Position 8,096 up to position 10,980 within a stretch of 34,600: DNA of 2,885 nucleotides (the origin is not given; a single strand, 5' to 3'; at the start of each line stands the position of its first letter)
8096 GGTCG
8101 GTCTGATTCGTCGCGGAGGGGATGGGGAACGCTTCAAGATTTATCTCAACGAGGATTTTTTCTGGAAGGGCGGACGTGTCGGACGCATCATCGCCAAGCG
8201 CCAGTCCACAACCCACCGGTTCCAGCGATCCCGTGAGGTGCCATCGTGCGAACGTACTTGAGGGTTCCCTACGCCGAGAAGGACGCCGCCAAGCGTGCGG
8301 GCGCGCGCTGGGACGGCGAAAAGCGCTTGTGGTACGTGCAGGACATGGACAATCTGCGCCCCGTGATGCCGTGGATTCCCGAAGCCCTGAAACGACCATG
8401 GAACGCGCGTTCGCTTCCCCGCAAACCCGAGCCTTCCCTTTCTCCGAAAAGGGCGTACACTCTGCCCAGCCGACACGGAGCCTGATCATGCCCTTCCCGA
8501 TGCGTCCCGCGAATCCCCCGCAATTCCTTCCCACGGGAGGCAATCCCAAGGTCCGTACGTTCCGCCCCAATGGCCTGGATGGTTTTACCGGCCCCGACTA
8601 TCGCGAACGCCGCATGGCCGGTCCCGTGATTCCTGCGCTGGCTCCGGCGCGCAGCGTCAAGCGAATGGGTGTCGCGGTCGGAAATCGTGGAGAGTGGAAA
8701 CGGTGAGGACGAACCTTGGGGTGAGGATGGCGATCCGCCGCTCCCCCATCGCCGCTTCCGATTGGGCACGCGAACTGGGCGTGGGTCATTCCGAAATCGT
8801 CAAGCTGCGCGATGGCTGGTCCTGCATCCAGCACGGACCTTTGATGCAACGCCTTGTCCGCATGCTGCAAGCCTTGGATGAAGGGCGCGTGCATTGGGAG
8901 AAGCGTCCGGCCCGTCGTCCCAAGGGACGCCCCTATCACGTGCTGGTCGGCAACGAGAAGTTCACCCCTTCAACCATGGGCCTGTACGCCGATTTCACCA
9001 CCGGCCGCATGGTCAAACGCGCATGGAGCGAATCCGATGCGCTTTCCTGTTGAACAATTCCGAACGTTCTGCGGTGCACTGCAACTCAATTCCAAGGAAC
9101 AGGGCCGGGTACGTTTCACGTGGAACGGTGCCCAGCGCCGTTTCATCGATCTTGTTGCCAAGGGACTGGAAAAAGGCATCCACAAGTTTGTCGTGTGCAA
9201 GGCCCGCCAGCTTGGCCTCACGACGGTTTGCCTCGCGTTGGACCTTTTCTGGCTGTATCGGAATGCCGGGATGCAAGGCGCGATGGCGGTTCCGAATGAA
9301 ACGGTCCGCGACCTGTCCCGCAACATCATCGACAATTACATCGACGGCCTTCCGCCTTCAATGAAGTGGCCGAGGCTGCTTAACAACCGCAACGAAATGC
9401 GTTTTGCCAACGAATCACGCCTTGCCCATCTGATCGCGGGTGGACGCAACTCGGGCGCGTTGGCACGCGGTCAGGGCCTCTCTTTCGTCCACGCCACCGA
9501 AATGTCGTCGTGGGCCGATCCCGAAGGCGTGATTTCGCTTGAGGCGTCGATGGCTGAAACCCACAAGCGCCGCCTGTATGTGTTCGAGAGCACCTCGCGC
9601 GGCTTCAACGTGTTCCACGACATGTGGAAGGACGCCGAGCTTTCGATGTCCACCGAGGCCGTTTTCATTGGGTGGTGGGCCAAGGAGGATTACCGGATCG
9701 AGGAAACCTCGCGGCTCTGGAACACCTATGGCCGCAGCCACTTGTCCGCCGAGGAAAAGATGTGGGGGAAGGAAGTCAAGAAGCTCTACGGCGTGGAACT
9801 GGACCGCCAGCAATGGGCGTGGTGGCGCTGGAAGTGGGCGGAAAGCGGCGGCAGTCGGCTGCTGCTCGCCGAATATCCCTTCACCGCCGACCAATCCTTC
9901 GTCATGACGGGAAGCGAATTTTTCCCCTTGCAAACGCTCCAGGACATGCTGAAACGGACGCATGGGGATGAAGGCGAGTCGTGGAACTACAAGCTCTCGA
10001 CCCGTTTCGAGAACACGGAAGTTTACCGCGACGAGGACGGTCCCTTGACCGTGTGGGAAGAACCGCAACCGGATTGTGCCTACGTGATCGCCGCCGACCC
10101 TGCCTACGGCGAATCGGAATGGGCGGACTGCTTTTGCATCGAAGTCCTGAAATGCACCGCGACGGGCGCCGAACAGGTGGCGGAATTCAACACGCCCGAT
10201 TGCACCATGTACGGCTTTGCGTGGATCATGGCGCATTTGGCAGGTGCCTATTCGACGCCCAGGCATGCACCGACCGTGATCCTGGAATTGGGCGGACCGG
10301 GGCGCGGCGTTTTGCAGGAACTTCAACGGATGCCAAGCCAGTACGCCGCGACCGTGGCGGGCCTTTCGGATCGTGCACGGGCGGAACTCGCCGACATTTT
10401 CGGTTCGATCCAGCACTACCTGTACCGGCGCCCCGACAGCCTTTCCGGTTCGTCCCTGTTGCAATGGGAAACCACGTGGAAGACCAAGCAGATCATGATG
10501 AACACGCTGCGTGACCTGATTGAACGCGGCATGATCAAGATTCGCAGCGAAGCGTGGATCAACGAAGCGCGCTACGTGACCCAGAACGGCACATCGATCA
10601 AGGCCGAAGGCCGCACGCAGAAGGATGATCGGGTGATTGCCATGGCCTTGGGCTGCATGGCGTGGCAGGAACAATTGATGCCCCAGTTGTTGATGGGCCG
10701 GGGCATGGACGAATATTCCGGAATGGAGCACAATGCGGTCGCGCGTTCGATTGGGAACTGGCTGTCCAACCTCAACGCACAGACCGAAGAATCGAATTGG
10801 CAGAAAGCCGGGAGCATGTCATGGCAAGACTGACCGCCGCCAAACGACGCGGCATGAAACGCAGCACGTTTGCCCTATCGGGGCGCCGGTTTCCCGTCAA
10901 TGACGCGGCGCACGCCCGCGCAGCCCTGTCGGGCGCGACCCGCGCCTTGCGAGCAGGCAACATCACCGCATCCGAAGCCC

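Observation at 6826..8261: About 1 kb of non-coding low-GC DNA with GATC iterons, a nested 180-bp dyad and an AT-rich tract next to a RepL-like gene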

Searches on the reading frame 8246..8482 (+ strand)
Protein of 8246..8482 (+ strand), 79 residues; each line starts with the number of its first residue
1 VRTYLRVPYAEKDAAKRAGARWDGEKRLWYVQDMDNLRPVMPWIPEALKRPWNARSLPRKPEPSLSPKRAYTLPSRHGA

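Call 11: search_protein_families(library=pfam, proteins=[window:8246-8482:+], max_evalue=0.01)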
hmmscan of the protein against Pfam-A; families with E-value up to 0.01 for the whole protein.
window:8246-8482:+ (79 aa): 1 family
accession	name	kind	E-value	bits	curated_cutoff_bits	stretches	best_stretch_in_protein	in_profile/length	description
PF18974.5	DUF5710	-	2.3e-19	69.3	26.5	1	2-45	1-44/44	Domain of unknown function (DUF5710)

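Call 12: search_protein_families(library=phrogs, proteins=[window:8246-8482:+], max_evalue=0.01)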
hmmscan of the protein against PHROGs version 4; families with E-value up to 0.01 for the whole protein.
window:8246-8482:+ (79 aa): 2 families
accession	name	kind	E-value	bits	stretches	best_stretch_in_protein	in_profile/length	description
phrog_25904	-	unknown function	3.2e-06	27.4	1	3-34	355-386/416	-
phrog_12580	-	unknown function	2.6e-05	24.6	1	4-33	109-138/256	-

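Call 88: find_homologous_proteins(query=window:8246-8482:+, max_evalue=0.001)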
Query window:8246-8482:+ (79 aa): 1 proteins with E <= 0.001 among 1 candidates.
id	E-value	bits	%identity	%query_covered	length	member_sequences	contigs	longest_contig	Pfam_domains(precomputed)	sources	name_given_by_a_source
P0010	1.2e-43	164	94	100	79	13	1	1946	PF18974.6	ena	-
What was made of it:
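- Tried and rejected: It returned only one near-identical cluster (call 88).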

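Call 91: search_dna_similar(query=window:8246-8482:+, collection=plasmids, mode=protein, max_evalue=0.001, max_rows=40, rows=spread)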
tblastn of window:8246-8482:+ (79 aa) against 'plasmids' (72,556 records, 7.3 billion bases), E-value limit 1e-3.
Records with a match: 815; places in all: 912; records where one place covers at least 80% of the query: 54.
Best place of each record, by identity: 60-80% 38; <60% 777.
By first word of the organism name: Escherichia 345; Campylobacter 76; Salmonella 57; Neisseria 52; uncultured 48; Klebsiella 26; Shigella 24; Pseudomonas 20; Xanthomonas 14; Acinetobacter 12; and 64 more.
By predicted mobility (MOB-suite, as given by PLSDB): conjugative 677; non-mobilizable 75; mobilizable 63.
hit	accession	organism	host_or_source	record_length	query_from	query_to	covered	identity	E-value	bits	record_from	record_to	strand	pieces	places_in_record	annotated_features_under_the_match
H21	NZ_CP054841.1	Comamonas antarctica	whole organism,R2A medium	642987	5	76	91%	41.7%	3e-5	47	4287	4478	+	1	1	DUF5710 domain-containing protein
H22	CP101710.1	Synechocystis sp. B12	cell culture,mangrove water from the ...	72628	2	77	96%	34.9%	7e-7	51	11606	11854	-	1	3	DUF5710 domain-containing protein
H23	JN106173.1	uncultured bacterium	-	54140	2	62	77%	41.0%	3e-4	44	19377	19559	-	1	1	traC: TraC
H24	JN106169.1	uncultured bacterium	-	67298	2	62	77%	41.0%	3e-4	44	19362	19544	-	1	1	traC: TraC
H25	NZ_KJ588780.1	Achromobacter xylosoxidans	Homo sapiens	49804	2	62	77%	41.0%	3e-4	44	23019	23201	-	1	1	none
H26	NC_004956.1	Pseudomonas sp. ADP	-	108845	2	62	77%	41.0%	3e-4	44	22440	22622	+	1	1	zincin-like metallopeptidase domain-containing protein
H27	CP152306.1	Pseudomonas aeruginosa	-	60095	2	64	80%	38.1%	2e-4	44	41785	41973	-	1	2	zincin-like metallopeptidase domain-containing protein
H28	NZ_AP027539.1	Escherichia coli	Homo sapiens,whole organism,feces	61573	2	56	70%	43.6%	2e-5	47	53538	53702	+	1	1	DUF5710 domain-containing protein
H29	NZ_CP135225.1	Escherichia coli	Homo sapiens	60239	2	56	70%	43.6%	3e-5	47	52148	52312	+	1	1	DUF5710 domain-containing protein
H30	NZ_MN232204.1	Escherichia coli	-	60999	2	56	70%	43.6%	4e-5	46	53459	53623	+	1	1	none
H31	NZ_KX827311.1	Shigella sonnei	-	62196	2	56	70%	43.6%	4e-5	46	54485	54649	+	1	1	DUF5710 domain-containing protein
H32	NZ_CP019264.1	Escherichia coli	chicken,whole organism,stool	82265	2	56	70%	43.6%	4e-5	46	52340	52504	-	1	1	DUF5710 domain-containing protein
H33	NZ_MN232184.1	Escherichia coli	-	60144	2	56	70%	43.6%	4e-5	46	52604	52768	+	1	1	DUF5710 domain-containing protein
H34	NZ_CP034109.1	Escherichia coli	duck,feces,feces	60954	2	56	70%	43.6%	4e-5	46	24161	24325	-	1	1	DUF5710 domain-containing protein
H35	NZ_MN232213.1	Escherichia coli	-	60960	2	56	70%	43.6%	4e-5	46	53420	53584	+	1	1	DUF5710 domain-containing protein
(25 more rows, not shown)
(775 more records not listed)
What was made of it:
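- DUF5710 occurs in TraC primases of conjugative plasmids (call 91).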

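Call 92: search_dna_similar(query=window:8246-8482:+, collection=phages, mode=protein, max_evalue=0.001, max_rows=30, rows=spread)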
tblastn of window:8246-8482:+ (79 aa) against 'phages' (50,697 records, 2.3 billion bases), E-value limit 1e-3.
No match.

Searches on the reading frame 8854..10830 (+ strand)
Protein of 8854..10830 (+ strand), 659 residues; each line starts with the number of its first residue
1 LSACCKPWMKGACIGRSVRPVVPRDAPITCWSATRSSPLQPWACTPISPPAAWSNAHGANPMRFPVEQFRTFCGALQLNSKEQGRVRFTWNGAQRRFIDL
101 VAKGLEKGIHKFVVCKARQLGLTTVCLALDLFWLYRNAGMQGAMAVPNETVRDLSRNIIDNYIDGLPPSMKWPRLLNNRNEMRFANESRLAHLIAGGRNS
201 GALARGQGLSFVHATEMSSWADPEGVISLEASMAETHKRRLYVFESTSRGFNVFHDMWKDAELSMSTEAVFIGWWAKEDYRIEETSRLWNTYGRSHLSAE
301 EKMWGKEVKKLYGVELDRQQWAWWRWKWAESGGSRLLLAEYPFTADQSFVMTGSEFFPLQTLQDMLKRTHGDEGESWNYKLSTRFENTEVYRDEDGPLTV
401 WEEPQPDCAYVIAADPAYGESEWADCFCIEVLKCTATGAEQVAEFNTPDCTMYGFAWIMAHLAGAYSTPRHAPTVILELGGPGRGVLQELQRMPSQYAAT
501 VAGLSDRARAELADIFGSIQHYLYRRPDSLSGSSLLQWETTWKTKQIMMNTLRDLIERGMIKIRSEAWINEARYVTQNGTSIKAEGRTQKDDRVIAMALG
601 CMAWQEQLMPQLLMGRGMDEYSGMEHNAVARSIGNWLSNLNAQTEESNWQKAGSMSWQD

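Call 11: search_protein_families(library=pfam, proteins=[window:8854-10830:+], max_evalue=0.01)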
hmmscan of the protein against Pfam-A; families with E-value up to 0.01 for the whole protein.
window:8854-10830:+ (659 aa): 0 families

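Call 12: search_protein_families(library=phrogs, proteins=[window:8854-10830:+], max_evalue=0.01)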
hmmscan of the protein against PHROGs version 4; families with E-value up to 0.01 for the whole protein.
window:8854-10830:+ (659 aa): 3 families
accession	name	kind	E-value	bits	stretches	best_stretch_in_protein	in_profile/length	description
phrog_2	-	head and packaging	3.2e-14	53.6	1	83-605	260-593/807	terminase large subunit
phrog_38407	-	unknown function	2.3e-05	24.5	1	395-462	167-230/370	-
phrog_675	-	head and packaging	0.0045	16.3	1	110-164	56-111/576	terminase large subunit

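Call 15: search_dna_similar(query=window:8854-10830:+, collection=phages, mode=protein)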
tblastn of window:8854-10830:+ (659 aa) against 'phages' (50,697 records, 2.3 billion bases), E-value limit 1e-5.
Records with a match: 116; places in all: 116; records where one place covers at least 80% of the query: 6.
Best place of each record, by identity: <60% 116.
By first word of the organism name: Vibrio 103; Ralstonia 3; Bacteriophage 2; Hydrogenobaculum 2; Microcystis 2; Roseobacter 1; Aeromonas 1; Caudoviricetes 1; Pseudoalteromonas 1.
By host as written in the record: - 99; Hydrogenobaculum 2; Vibrio fischeri 12A4 2; Ralstonia pseudosolanacearum 2; Microcystis wesenbergii 2; Rhodobacteraceae bacterium FZCC0042 1; Aeromonas sp. ARM81 1; Vibrio crassostreae 1; and 6 more.
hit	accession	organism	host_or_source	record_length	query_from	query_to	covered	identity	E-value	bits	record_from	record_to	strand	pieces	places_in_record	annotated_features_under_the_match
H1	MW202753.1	Bacteriophage sp.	Manatee Spring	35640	62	647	89%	41.8%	5e-137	449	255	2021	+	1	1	terminase large subunit | hypothetical protein (x2)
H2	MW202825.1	Bacteriophage sp.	Manatee Spring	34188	60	640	88%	40.4%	2e-130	430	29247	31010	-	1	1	terminase large subunit | hypothetical protein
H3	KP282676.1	Hydrogenobaculum phage 1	Hydrogenobaculum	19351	66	608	82%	32.0%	2e-71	258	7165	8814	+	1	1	hypothetical protein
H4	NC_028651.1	Hydrogenobaculum phage 1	Hydrogenobaculum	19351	66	608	82%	32.0%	2e-71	258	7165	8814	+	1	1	hypothetical protein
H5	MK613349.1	Roseobacter phage CRP-7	Rhodobacteraceae bacterium FZCC0042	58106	57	608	84%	21.7%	7e-9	66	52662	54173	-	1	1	terminase large subunit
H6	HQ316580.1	Vibrio phage douglas 12A4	Vibrio fischeri 12A4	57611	105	600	75%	23.8%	8e-8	62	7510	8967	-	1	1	large subunit terminase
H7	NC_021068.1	Vibrio phage douglas 12A4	Vibrio fischeri 12A4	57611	105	600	75%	23.8%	8e-8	62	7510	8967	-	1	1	large subunit terminase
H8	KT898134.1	Aeromonas phage phiARM81mr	Aeromonas sp. ARM81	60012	113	585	72%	24.3%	2e-6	57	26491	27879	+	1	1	terminase large subunit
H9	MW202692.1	Caudoviricetes sp.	Manatee Spring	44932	69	601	81%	21.2%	1e-12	78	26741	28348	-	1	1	terminase large subunit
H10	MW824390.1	Vibrio phage 252E42.2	Vibrio crassostreae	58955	78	602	80%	20.8%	5e-6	56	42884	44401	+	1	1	hypothetical protein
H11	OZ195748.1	Vibrio phage K249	Seawater and oysters mix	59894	78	602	80%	20.8%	6e-6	56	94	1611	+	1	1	hypothetical protein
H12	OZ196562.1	Vibrio phage K248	Seawater and oysters mix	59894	78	602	80%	20.8%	6e-6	56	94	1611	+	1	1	hypothetical protein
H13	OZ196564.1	Vibrio phage K250 g1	Seawater and oysters mix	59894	78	602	80%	20.8%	6e-6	56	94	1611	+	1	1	hypothetical protein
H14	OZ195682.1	Vibrio phage D79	Seawater and oysters mix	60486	78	602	80%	20.8%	6e-6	56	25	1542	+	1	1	hypothetical protein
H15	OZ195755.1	Vibrio phage D56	Seawater and oysters mix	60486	78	602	80%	20.8%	6e-6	56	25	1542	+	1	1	hypothetical protein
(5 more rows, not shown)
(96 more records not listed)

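Call 41: find_related_loci(query=window:9052-10830:+, collection=genome_contigs, flank=10000)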
Query window:9052-10830:+ (593 aa) in genome_contigs; peptide patterns used: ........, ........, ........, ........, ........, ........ (x = any residue, [..] = any of these).
55 stretches matched a pattern; 4 encode a relative of the query (tblastn E <= 1e-3); 3 distinct loci.
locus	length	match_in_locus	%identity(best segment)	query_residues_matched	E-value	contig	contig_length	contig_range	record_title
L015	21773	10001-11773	76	2-593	0e+0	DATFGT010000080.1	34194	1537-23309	MAG TPA_asm: Rhodanobacteraceae bacterium isolate SMAG_U8670 k141_65471, whole genome shotgun sequence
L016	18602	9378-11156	63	1-591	0e+0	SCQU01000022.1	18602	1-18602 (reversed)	MAG: Rhodanobacteraceae bacterium isolate FW021_bin.35 FW021_bin.35-44019, whole genome shotgun sequence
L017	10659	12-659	60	375-591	7e-80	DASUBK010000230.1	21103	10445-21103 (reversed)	MAG TPA_asm: Terriglobales bacterium isolate SMAG_U2519 k141_864077, whole genome shotgun sequence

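Call 42: find_related_loci(query=window:9052-10830:+, collection=viral_contigs, flank=5000)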
Query window:9052-10830:+ (593 aa) in viral_contigs; peptide patterns used: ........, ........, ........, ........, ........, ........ (x = any residue, [..] = any of these).
20 stretches matched a pattern; 16 encode a relative of the query (tblastn E <= 1e-3); 16 distinct loci.
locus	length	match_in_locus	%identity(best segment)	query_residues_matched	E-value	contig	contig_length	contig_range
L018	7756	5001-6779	100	1-593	0e+0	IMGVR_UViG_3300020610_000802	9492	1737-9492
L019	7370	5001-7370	99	1-518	0e+0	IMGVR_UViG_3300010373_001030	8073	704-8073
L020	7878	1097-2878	64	1-593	0e+0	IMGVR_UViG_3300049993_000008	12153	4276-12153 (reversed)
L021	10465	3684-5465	64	1-593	0e+0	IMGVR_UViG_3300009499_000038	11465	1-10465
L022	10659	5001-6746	64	1-583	0e+0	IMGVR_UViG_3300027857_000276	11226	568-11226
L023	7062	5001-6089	97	1-363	0e+0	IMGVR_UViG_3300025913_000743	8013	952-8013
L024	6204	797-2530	40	1-577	3e-143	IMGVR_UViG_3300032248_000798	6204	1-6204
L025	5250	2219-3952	39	1-577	4e-142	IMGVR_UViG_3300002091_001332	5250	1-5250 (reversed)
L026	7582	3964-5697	39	1-577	3e-140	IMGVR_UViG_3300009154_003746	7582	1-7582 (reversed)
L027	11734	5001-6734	39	1-577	3e-140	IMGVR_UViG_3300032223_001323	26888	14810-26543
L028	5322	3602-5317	40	1-571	2e-141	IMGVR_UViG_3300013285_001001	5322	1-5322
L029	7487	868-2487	39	3-540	5e-103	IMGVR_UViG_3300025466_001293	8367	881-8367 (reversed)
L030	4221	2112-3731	39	3-540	7e-104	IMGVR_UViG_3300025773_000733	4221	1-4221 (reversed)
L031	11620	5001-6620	39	3-540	5e-103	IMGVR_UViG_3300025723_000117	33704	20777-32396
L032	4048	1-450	99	444-593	1e-93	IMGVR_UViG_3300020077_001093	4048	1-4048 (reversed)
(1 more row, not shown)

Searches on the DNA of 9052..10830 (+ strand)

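Call 62: search_rna_families(sources=[L012, L015, L016, L003, L021, L022, L052], threshold=gathering)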
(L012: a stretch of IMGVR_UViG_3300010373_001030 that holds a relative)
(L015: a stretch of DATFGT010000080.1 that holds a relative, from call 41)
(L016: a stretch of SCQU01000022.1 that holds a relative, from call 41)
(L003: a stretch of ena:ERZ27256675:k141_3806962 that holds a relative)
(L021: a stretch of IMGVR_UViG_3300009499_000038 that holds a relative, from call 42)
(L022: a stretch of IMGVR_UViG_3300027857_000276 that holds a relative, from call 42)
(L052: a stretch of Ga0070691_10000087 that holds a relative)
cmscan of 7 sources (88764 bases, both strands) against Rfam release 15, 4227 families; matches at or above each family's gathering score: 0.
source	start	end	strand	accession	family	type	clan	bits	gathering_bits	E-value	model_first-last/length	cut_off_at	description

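Call 63: search_rna_families(source=L015, start=7800, end=9100, threshold=evalue, max_evalue=1)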
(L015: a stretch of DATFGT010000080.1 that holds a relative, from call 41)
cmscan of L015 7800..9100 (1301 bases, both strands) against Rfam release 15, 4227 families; matches with E-value up to 1: 0.
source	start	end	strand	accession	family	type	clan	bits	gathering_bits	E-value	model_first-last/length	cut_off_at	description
